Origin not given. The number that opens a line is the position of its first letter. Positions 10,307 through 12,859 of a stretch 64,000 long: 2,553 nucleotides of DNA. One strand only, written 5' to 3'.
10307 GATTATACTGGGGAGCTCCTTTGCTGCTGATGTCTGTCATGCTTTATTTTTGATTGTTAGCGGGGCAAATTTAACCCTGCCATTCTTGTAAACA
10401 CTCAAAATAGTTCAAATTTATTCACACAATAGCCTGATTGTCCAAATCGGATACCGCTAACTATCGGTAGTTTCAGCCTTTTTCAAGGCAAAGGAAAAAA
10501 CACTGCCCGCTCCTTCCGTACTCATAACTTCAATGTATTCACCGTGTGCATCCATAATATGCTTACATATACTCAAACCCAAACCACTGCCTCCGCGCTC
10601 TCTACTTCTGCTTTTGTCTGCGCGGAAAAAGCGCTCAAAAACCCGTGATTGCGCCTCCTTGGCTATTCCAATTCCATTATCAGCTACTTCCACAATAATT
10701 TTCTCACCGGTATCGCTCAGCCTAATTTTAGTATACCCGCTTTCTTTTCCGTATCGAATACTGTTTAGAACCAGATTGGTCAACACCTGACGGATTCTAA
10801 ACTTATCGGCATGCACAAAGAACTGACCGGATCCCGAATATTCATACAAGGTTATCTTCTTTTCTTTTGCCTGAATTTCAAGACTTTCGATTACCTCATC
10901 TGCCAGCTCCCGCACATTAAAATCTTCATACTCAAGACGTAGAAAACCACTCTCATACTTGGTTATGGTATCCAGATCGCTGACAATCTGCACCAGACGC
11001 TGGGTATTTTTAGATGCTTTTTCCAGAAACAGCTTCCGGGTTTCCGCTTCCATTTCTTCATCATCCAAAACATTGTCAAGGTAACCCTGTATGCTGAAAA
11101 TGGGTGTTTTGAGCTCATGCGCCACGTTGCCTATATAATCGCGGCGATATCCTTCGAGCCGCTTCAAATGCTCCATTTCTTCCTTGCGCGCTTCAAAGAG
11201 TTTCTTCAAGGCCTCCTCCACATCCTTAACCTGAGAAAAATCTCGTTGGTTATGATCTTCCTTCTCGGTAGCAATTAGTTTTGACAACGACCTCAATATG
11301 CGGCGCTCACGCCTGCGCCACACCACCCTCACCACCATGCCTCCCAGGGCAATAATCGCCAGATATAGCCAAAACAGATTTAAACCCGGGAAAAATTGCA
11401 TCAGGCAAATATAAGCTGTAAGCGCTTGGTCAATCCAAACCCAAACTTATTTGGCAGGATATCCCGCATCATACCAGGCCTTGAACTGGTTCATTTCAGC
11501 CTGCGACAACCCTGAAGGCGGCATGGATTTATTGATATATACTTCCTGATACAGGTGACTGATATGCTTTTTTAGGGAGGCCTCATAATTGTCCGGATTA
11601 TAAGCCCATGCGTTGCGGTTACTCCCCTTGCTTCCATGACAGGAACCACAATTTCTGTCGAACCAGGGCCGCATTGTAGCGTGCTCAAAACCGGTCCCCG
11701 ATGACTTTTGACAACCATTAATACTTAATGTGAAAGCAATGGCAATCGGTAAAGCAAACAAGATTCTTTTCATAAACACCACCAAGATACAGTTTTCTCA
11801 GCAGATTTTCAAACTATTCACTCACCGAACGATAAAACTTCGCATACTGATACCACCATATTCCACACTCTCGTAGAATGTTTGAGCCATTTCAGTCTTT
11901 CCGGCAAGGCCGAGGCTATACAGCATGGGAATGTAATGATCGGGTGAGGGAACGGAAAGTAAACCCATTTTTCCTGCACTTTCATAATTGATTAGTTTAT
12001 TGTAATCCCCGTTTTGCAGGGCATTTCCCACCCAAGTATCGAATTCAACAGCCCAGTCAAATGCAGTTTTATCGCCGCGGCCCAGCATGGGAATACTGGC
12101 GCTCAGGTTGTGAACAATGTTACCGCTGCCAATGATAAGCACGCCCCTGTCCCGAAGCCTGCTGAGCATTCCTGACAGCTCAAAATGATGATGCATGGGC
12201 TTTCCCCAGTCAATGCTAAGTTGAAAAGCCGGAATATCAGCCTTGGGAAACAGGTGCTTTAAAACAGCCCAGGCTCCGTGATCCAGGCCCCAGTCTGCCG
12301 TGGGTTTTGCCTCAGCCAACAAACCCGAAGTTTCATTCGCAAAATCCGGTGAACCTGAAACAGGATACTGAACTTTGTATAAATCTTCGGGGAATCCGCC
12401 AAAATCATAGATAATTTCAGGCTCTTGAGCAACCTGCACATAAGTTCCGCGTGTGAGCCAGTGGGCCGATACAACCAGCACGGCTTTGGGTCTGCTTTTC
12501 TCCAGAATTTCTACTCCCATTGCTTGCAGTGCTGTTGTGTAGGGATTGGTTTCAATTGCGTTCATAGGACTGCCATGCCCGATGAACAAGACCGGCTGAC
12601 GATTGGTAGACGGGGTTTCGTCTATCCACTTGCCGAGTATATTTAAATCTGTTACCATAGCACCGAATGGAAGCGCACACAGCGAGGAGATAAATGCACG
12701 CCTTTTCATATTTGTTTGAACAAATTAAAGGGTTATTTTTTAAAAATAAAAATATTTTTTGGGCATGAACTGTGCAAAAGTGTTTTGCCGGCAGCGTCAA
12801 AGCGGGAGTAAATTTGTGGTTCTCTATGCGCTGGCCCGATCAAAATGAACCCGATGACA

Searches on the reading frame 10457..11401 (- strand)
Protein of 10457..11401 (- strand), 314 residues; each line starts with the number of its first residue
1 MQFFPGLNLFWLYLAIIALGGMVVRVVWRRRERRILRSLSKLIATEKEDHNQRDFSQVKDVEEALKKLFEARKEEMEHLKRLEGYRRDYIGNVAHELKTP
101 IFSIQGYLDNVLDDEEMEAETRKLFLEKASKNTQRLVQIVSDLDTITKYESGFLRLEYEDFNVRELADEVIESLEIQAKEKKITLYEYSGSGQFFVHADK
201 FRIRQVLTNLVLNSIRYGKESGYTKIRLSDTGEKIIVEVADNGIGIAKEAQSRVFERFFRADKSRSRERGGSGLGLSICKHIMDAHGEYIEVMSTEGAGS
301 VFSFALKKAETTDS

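Call 61: search_protein_families(library=ncbifam, proteins=[window:10457-11401:-], max_evalue=0.01)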
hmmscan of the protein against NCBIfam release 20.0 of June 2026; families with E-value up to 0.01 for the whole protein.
window:10457-11401:- (314 aa): 86 families (the best 25 are shown)
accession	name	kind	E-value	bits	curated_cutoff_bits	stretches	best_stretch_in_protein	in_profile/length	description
NF046044.1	PnpS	equivalog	3.1e-71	240.5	400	1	75-306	159-389/390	two-component system histidine kinase PnpS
TIGR02966.1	phoR_proteo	equivalog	4.7e-63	213.2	334.2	1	75-305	103-332/333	phosphate regulon sensor histidine kinase PhoR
NF033092.0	HK_WalK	equivalog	5.9e-61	206.8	725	1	78-306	364-592/594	cell wall metabolism sensor histidine kinase WalK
NF047874.1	MASE3_PAS_HK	subfamily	3.5e-49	168.2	560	1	53-310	373-627/655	MASE3 domain-containing sensor histidine kinase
NF041735.1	hist_kin_RppB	equivalog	1.4e-48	165.8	400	1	88-306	218-437/438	two-component system sensor histidine kinase RppB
NF040691.1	MtrAB_MtrB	equivalog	1.2e-46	159.8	450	1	67-309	252-493/507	MtrAB system histidine kinase MtrB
NF008235.0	PRK11006.1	equivalog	6.4e-45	153.8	390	1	75-308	193-423/431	phosphate regulon sensor histidine kinase PhoR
NF053855.1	HisKinPhoRBctds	equivalog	1.1e-44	152.9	500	1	85-308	360-583/583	two-component system sensor histidine kinase PhoR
NF033091.0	HK_VanS_ACDEFG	equivalog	3.2e-44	151.2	400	1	35-297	25-284/293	vancomycin resistance histidine kinase VanS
TIGR02956.1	TMAO_torS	equivalog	1.2e-41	142.8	676.5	1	91-308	469-682/967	TMAO reductase system sensor histidine kinase/response regulator TorS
TIGR01386.1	cztS_silS_copS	subfamily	1.9e-41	142.6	292.55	1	58-304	210-454/457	heavy metal sensor histidine kinase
NF008312.0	PRK11100.1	equivalog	2e-40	139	356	1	13-308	191-474/477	two-component system sensor histidine kinase CreC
NF033093.1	HK_VicK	exception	2.9e-40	138.3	680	1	82-306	205-433/448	cell wall metabolism sensor histidine kinase VicK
NF012226.0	AdeS_HK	equivalog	4.1e-40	138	500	1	11-307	59-352/353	two-component sensor histidine kinase AdeS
NF006800.0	PRK09303.1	equivalog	2e-39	135.6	342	1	48-306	114-375/383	histidine kinase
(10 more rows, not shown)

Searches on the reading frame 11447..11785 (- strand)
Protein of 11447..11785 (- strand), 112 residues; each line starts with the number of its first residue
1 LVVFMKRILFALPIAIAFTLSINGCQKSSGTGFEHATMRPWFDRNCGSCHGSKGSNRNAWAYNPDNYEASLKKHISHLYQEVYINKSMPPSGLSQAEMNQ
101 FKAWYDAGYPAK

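Call 15: search_protein_families(library=pfam, proteins=[window:11447-11785:-], max_evalue=0.01)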
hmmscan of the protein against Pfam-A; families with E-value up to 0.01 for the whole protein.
window:11447-11785:- (112 aa): 1 family
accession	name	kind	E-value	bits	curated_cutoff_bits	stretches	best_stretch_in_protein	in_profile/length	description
PF13442.11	Cytochrome_CBB3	-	1.7e-05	25.5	27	1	40-100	8-63/68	Cytochrome C oxidase, cbb3-type, subunit III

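Call 61: search_protein_families(library=ncbifam, proteins=[window:11447-11785:-], max_evalue=0.01)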
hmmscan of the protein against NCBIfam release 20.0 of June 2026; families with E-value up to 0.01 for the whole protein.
window:11447-11785:- (112 aa): 0 families

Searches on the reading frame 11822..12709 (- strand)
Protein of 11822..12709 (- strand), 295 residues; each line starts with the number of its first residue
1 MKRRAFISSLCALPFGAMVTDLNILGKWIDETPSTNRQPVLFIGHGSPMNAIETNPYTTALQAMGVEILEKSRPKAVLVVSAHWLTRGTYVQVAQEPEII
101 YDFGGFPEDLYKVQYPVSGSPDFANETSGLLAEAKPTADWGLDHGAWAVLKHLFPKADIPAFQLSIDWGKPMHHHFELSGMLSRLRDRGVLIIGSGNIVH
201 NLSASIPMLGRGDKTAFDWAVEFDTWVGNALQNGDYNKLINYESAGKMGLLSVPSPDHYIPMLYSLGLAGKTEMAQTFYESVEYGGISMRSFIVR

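Call 15: search_protein_families(library=pfam, proteins=[window:11822-12709:-], max_evalue=0.01)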
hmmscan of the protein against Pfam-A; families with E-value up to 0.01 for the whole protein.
window:11822-12709:- (295 aa): 1 family
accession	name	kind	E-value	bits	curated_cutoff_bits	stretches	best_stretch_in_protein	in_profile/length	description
PF02900.23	LigB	-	2.9e-23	82.7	26.3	1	43-288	5-265/269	Catalytic LigB subunit of aromatic ring-opening dioxygenase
